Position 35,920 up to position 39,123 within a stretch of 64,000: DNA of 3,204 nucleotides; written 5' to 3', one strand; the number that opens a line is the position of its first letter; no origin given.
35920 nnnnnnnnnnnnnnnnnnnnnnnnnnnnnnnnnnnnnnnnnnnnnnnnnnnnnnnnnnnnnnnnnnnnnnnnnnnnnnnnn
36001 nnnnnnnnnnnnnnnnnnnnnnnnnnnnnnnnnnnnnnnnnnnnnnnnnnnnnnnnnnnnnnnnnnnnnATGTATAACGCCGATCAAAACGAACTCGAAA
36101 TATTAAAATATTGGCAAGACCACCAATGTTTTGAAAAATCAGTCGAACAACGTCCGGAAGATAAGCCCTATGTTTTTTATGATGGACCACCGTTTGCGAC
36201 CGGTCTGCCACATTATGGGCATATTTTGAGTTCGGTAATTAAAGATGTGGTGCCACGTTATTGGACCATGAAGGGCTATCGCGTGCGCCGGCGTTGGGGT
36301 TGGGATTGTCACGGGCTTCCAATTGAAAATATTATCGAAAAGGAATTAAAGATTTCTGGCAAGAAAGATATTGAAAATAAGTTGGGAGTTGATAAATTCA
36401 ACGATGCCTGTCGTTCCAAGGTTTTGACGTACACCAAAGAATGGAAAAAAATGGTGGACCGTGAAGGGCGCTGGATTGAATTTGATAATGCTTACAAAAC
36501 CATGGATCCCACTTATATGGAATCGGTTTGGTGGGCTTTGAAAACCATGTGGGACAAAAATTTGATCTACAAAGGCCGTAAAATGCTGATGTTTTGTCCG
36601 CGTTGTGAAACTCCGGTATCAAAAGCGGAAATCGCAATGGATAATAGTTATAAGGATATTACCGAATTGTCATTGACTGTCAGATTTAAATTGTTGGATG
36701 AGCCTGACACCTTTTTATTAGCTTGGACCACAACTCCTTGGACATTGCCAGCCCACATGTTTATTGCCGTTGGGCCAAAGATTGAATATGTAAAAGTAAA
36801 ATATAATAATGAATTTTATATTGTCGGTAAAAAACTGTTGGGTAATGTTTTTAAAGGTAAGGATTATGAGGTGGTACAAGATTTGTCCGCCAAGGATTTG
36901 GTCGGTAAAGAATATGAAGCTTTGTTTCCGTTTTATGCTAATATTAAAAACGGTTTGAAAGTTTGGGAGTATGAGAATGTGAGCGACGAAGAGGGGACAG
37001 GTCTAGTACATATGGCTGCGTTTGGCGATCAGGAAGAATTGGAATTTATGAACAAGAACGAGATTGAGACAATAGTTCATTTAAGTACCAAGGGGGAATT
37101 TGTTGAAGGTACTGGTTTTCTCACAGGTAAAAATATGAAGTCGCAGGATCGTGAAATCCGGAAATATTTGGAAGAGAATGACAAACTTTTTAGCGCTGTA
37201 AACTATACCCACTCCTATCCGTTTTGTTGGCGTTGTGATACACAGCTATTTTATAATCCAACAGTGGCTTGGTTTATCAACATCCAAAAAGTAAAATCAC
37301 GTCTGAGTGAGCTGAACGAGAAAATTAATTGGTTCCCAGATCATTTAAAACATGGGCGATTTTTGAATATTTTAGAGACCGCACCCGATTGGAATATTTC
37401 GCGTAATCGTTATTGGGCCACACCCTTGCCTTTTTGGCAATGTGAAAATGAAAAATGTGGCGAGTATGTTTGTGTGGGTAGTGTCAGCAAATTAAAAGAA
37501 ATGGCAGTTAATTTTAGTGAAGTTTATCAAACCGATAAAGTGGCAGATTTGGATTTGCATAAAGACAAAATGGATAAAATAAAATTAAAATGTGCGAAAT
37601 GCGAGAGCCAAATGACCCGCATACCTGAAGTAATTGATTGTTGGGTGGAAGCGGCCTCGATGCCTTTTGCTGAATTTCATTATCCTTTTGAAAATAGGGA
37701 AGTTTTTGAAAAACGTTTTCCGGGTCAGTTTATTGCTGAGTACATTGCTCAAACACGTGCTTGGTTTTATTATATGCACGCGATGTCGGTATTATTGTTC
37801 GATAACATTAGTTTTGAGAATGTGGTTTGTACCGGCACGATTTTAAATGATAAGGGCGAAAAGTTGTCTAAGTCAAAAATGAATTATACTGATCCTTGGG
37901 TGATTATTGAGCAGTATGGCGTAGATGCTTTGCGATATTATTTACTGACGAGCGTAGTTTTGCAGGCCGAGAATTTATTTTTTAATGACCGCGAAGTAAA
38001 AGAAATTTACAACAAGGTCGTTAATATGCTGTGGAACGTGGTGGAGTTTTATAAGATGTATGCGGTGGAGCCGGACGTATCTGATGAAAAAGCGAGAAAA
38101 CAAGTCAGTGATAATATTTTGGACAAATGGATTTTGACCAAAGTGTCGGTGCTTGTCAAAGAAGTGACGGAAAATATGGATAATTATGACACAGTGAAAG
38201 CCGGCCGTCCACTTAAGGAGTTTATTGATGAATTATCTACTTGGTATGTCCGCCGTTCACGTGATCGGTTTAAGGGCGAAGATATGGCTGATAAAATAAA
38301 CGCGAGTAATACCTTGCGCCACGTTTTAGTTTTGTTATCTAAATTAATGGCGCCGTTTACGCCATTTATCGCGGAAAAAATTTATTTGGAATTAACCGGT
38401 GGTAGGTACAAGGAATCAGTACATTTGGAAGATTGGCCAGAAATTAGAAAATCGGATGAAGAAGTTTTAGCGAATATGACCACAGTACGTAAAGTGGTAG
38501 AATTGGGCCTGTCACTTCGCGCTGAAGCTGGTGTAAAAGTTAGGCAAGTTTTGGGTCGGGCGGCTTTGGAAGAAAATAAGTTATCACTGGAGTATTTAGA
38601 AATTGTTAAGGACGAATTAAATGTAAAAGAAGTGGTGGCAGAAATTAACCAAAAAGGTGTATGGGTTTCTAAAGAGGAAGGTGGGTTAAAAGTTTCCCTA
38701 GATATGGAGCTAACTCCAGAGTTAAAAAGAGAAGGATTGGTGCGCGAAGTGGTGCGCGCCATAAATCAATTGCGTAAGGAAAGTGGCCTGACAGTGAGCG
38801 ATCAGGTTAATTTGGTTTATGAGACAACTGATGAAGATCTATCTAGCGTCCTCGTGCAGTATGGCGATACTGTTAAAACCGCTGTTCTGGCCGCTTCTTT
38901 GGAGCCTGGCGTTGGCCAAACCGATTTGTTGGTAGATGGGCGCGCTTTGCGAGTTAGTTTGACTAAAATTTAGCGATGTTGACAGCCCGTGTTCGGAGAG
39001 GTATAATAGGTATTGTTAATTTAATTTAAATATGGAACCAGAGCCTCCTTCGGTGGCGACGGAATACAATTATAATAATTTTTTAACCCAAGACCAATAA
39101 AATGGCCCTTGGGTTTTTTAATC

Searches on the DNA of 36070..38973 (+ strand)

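Call 19: search_rna_families(sources=[L004, L005, L006, L007, L012, L016, L021, L022, L027, L041, L058, L067, L070], threshold=gathering)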
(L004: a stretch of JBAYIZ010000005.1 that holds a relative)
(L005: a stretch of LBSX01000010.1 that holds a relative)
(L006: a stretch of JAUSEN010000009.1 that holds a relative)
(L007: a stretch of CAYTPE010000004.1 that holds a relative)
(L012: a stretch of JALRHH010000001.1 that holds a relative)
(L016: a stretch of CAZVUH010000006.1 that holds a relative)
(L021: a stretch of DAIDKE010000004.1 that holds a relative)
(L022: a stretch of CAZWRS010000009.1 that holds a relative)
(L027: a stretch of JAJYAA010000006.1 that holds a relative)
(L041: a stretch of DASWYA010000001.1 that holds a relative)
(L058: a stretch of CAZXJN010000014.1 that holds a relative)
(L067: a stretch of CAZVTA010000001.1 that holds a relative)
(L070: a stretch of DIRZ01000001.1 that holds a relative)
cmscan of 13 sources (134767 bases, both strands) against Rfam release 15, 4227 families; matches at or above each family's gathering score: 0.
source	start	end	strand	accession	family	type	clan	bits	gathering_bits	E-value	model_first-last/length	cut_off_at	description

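Call 21: search_rna_families(source=L041, start=3700, end=4010, threshold=evalue, max_evalue=10, show_alignments=3)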
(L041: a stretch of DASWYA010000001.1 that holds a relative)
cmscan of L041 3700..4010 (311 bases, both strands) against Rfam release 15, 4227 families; matches with E-value up to 10: 2.
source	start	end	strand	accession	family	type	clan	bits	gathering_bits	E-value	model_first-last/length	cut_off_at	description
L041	3762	3921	+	RF00230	T-box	Cis-reg; leader;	-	34.8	93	2.3e-06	1-219/219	no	T-box leader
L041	3860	3883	+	RF02034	IMES-1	Gene;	-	13.1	81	1.6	141-164/191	no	IMES-1 RNA motif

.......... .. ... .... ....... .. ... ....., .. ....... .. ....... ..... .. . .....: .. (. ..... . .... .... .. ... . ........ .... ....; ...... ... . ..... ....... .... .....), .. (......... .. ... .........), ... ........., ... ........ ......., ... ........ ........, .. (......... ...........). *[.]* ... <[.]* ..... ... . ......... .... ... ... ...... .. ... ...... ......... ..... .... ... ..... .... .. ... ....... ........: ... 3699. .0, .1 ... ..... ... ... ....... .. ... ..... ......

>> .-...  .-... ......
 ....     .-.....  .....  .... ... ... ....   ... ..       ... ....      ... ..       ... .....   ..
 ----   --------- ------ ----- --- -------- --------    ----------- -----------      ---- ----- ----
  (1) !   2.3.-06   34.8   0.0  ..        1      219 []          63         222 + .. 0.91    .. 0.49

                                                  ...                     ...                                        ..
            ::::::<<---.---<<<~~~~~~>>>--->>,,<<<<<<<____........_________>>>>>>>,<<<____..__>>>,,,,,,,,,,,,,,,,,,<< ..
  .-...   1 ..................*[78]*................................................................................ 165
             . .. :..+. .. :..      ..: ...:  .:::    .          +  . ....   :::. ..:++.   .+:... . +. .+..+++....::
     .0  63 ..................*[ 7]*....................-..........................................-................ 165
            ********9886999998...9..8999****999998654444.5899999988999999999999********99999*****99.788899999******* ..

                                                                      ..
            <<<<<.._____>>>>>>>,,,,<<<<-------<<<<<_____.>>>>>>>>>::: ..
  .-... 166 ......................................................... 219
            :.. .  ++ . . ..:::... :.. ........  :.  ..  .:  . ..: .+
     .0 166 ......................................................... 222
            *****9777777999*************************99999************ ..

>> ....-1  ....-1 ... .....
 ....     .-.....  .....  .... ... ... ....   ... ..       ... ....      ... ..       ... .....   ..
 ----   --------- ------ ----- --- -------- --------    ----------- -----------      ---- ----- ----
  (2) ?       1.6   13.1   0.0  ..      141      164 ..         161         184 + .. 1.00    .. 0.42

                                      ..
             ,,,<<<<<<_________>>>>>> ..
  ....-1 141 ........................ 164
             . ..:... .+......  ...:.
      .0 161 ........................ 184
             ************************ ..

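Call 39: build_rna_model(alignment_id=A1, structure=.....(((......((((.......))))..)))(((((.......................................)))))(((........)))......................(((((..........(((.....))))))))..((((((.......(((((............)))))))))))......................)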
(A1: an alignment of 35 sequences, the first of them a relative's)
Model R1 built from alignment A1 (35 sequences, 215 columns); structure: as given.
model positions 182; base pairs 34; branch points 4; effective number of sequences 3.09; information 0.59 bits per position. Calibrated on 0.2 Mb of random sequence (short: E-values are rough).
structure used (alignment columns):
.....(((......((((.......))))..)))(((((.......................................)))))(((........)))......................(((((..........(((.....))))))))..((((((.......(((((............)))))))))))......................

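Call 40: search_with_rna_model(model_id=R1, source=window, max_evalue=10, show_alignments=2)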
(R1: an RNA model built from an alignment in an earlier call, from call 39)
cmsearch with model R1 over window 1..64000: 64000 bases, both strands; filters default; matches with E-value up to 10: 2.
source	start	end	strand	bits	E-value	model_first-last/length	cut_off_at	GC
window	35808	35967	+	25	3.1e-05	1-182/182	no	0.52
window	1162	1318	-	11.6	0.12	1-182/182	no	0.35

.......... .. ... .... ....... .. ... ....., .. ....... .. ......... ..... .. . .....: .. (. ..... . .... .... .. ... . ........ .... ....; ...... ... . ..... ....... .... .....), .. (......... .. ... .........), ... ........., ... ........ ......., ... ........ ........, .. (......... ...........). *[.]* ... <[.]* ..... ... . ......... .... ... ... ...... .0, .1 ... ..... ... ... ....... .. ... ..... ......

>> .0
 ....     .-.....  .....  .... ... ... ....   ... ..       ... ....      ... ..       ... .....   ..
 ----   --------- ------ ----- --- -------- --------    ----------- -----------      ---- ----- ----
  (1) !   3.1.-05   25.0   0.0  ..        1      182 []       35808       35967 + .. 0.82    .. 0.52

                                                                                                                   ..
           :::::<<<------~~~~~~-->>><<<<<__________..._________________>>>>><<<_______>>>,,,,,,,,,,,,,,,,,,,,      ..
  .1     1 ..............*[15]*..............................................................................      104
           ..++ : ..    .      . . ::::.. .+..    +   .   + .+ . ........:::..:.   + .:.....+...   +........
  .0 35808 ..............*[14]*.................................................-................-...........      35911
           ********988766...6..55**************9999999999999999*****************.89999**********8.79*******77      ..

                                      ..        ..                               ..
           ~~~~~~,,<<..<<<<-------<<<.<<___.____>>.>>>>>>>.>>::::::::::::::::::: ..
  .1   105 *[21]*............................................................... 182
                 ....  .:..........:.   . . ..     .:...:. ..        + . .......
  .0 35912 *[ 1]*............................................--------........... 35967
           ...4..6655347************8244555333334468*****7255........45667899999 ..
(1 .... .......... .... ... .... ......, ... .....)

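Call 41: search_with_rna_model(model_id=R1, sources=[window, L001, L002, L003, L004, L005, L006, L007, L008, L009, L010, L011, L012, L013, L014, L015, L016, L017, L018, L019, L020, L021, L022, L023, L024, L025, L026, L027, L028, L029, L030, L031, L032, L033, L034, L035, L036, L037, L038, L039, L040, L041, L042, L043, L044, L045, L046, L047, L048, L049, L050, L051, L052, L053, L054, L055, L056, L057, L058, L059, L060, L061, L062, L063, L064, L065, L066, L067, L068, L069, L070, L071, L072, L073, L074, L075, L076, L077, L078, L079, L080], max_evalue=1, make_alignment=true)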
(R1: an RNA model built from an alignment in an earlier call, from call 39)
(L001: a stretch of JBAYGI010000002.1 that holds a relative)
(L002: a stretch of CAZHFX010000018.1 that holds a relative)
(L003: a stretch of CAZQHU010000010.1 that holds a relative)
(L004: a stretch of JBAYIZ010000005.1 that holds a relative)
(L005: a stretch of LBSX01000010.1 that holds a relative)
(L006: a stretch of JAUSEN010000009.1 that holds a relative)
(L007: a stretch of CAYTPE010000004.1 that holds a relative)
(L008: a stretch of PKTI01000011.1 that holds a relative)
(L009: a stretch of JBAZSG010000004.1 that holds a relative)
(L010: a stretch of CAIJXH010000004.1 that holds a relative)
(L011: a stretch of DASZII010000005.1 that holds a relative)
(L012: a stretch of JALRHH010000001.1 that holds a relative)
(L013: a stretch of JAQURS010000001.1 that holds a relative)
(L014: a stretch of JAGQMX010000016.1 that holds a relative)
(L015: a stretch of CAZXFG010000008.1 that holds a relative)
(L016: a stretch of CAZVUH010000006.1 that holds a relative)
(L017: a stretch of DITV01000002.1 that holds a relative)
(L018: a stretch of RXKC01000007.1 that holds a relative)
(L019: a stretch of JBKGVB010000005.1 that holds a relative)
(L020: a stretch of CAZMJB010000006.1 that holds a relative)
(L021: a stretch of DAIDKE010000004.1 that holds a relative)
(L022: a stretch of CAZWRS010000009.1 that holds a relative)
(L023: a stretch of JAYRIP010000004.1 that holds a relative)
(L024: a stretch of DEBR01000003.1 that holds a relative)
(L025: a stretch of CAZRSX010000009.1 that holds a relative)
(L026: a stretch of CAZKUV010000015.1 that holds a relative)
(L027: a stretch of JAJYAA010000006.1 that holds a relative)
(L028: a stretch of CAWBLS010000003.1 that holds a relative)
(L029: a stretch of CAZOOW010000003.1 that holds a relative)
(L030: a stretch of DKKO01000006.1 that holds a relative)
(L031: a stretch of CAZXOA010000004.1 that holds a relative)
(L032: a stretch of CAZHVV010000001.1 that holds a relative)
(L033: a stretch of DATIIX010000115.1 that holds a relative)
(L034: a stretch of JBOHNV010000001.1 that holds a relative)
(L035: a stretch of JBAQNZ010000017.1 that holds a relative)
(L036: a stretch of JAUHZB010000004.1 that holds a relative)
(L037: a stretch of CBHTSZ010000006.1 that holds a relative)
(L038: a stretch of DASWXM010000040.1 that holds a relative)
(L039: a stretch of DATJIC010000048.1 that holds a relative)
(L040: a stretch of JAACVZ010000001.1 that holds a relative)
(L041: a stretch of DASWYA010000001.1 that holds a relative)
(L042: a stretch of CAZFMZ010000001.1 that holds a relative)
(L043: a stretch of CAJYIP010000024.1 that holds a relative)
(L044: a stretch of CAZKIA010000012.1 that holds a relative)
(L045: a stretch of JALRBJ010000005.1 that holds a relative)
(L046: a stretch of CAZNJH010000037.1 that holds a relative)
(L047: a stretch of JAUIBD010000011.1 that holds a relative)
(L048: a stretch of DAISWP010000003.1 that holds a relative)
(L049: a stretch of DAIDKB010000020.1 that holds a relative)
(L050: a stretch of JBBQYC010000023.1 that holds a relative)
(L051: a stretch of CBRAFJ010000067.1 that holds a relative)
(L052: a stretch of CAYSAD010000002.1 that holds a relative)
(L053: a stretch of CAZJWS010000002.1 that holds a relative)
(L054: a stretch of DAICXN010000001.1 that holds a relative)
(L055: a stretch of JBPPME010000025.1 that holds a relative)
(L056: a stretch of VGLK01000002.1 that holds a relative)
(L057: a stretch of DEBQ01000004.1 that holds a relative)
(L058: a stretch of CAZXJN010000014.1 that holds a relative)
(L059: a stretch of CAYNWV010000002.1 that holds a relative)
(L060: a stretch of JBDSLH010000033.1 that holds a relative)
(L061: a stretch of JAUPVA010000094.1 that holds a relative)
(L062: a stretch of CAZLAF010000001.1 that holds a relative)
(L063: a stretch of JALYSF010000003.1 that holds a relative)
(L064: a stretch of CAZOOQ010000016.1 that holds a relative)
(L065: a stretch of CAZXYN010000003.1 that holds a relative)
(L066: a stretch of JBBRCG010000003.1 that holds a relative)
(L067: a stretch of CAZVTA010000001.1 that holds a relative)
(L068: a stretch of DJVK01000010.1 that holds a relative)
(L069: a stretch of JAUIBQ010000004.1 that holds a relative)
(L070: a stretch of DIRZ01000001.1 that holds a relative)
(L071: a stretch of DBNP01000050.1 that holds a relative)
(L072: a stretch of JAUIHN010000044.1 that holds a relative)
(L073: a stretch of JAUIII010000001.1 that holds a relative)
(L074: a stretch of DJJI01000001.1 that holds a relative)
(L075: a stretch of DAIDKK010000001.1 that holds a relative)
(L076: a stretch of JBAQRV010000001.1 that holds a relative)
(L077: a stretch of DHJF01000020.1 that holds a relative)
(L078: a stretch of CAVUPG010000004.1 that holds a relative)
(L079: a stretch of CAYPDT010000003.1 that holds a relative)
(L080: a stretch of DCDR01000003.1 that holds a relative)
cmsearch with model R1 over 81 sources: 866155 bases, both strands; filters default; matches with E-value up to 1: 73.
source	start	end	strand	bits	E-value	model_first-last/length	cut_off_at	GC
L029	3771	3945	+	165.9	9.7e-42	1-182/182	no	0.45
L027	1925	2106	+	161.4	1.6e-40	1-182/182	no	0.43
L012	3593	3771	+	160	3.7e-40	1-182/182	no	0.45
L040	3226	3405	+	158.2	1.1e-39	1-182/182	no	0.46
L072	3257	3436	+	157.4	1.8e-39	1-182/182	no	0.48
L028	3766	3948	+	155.6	5.4e-39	1-182/182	no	0.46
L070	3743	3920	+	155.6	5.4e-39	1-182/182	no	0.49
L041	3762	3939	+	152.2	4.3e-38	1-182/182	no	0.48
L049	3750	3929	+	152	5.1e-38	1-182/182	no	0.44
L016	2998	3191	+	151.8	5.7e-38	1-182/182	no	0.48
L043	2750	2924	+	150.3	1.5e-37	1-182/182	no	0.44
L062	3395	3578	+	148.5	4.2e-37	1-182/182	no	0.46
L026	3701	3879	+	145.8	2.3e-36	1-182/182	no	0.52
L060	3147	3334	+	144.5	5e-36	1-182/182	no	0.47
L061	1155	1331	+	144.4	5.3e-36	1-182/182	no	0.49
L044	3182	3361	+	144.2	6.3e-36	1-182/182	no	0.45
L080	3770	3947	+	143.5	9.3e-36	1-182/182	no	0.45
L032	3228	3407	+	143.3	1.1e-35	1-182/182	no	0.47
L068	3730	3914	+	143.3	1.1e-35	1-182/182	no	0.46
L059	3580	3758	+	143.2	1.1e-35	1-182/182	no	0.47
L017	3760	3934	+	143.2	1.1e-35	1-182/182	no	0.5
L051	912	1088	+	142.8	1.4e-35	1-182/182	no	0.53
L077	3227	3405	+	142.3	1.9e-35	1-182/182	no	0.46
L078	3761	3946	+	141.9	2.6e-35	1-182/182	no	0.54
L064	2273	2456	+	141.5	3.2e-35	1-182/182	no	0.47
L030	3770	3947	+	140.3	6.6e-35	1-182/182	no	0.45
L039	1047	1226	+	140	8e-35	1-182/182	no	0.47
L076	3227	3402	+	138.9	1.6e-34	1-182/182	no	0.44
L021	3745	3933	+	138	2.8e-34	1-182/182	no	0.46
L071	3220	3400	+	137.7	3.3e-34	1-182/182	no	0.46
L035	3227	3397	+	137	5.1e-34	1-182/182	no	0.46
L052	3351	3542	+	134.7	2.2e-33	1-182/182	no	0.46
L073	3523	3701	+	134.4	2.5e-33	1-182/182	no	0.45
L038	2987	3162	+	133.6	4e-33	1-182/182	no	0.45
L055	3590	3778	+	129.9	4.1e-32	1-182/182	no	0.4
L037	3751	3935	+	129.8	4.3e-32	1-182/182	no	0.45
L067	3760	3940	+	127.5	1.7e-31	1-182/182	no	0.5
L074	3546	3736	+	126.2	3.9e-31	1-182/182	no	0.5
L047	3510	3689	+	126.1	4.3e-31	1-182/182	no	0.48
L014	3729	3914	+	125.9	4.8e-31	1-182/182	no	0.41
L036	3752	3937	+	125.6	5.6e-31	1-182/182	no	0.41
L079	3728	3932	+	125.2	7.3e-31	1-182/182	no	0.4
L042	3537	3716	+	123.7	1.8e-30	1-182/182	no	0.51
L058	3750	3938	+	123.5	2.1e-30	1-182/182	no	0.47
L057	3546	3732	+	122.8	3.2e-30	1-182/182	no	0.5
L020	3188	3387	+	122.4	4.1e-30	1-182/182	no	0.53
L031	3768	3937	+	122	5.2e-30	1-182/182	no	0.49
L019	3548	3738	+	122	5.2e-30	1-182/182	no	0.42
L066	3199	3381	+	121.3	8.1e-30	1-182/182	no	0.5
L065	3758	3936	+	121.1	9.1e-30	1-182/182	no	0.47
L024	3557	3744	+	119.9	2e-29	1-182/182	no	0.52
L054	3729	3915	+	119.4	2.5e-29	1-182/182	no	0.51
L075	3713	3912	+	118.5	4.6e-29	1-182/182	no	0.48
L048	2646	2821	+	115.2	3.4e-28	1-182/182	no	0.5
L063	3747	3922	+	114.9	4.1e-28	1-182/182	no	0.43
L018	3396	3588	+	113.5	9.9e-28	1-182/182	no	0.47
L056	3708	3939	+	109.8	9.7e-27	1-182/182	no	0.5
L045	2923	3128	+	106.9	5.6e-26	1-182/182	no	0.43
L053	3672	3872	+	103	6.3e-25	1-182/182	no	0.44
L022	3741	3937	+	100.3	3.3e-24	1-182/182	no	0.5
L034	3692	3931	+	96.5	3.5e-23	1-182/182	no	0.45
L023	3723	3929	+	95.6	5.8e-23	1-182/182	no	0.52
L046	895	1193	+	93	3e-22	1-182/182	no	0.44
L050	3144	3322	+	91.1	9.2e-22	1-182/182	no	0.48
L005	3776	3928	+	65.3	7.5e-15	1-182/182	no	0.44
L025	3692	3874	+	62.7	3.7e-14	1-182/182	no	0.47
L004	3814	3982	+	60.1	1.8e-13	1-182/182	no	0.46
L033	1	73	+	59.2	3.1e-13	109-182/182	5'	0.44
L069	3370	3510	+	58.9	3.8e-13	1-182/182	no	0.45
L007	2975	3160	+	45.4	1.5e-09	1-182/182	no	0.49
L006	3418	3569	+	35.2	8.2e-07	1-182/182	no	0.49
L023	9639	9756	-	15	0.2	1-182/182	no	0.39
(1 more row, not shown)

Alignment A2: 73 matches aligned to the model, 474 columns, each read 5' to 3' on its own strand. Consensus structure (alignment columns), stored with it:
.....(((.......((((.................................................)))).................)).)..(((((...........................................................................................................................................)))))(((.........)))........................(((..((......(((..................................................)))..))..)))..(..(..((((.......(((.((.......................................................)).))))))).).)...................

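Call 51: search_rna_families(sources=[L004, L005, L007, L012, L029, L069], threshold=evalue, max_evalue=1, show_alignments=2)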
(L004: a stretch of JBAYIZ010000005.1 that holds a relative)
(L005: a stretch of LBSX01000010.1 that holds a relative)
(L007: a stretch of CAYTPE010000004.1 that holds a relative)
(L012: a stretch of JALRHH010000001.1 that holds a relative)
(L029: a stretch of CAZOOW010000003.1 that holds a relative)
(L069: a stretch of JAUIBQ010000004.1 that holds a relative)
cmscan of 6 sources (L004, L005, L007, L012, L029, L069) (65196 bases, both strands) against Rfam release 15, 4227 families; matches with E-value up to 1: 3.
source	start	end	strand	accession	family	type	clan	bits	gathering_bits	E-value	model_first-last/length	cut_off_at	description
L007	10130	10265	-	RF02579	tsr26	Gene; sRNA;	-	31.6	141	0.49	1-122/122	no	S. aureus tsr26 small RNA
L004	9735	9857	+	RF02453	ncr952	Gene; sRNA;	-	27.6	100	0.041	1-143/143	no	Bacillus sRNA ncr952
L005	6883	6987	+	RF00506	Thr_leader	Cis-reg; leader;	-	26.5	55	0.93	1-118/118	no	Threonine operon leader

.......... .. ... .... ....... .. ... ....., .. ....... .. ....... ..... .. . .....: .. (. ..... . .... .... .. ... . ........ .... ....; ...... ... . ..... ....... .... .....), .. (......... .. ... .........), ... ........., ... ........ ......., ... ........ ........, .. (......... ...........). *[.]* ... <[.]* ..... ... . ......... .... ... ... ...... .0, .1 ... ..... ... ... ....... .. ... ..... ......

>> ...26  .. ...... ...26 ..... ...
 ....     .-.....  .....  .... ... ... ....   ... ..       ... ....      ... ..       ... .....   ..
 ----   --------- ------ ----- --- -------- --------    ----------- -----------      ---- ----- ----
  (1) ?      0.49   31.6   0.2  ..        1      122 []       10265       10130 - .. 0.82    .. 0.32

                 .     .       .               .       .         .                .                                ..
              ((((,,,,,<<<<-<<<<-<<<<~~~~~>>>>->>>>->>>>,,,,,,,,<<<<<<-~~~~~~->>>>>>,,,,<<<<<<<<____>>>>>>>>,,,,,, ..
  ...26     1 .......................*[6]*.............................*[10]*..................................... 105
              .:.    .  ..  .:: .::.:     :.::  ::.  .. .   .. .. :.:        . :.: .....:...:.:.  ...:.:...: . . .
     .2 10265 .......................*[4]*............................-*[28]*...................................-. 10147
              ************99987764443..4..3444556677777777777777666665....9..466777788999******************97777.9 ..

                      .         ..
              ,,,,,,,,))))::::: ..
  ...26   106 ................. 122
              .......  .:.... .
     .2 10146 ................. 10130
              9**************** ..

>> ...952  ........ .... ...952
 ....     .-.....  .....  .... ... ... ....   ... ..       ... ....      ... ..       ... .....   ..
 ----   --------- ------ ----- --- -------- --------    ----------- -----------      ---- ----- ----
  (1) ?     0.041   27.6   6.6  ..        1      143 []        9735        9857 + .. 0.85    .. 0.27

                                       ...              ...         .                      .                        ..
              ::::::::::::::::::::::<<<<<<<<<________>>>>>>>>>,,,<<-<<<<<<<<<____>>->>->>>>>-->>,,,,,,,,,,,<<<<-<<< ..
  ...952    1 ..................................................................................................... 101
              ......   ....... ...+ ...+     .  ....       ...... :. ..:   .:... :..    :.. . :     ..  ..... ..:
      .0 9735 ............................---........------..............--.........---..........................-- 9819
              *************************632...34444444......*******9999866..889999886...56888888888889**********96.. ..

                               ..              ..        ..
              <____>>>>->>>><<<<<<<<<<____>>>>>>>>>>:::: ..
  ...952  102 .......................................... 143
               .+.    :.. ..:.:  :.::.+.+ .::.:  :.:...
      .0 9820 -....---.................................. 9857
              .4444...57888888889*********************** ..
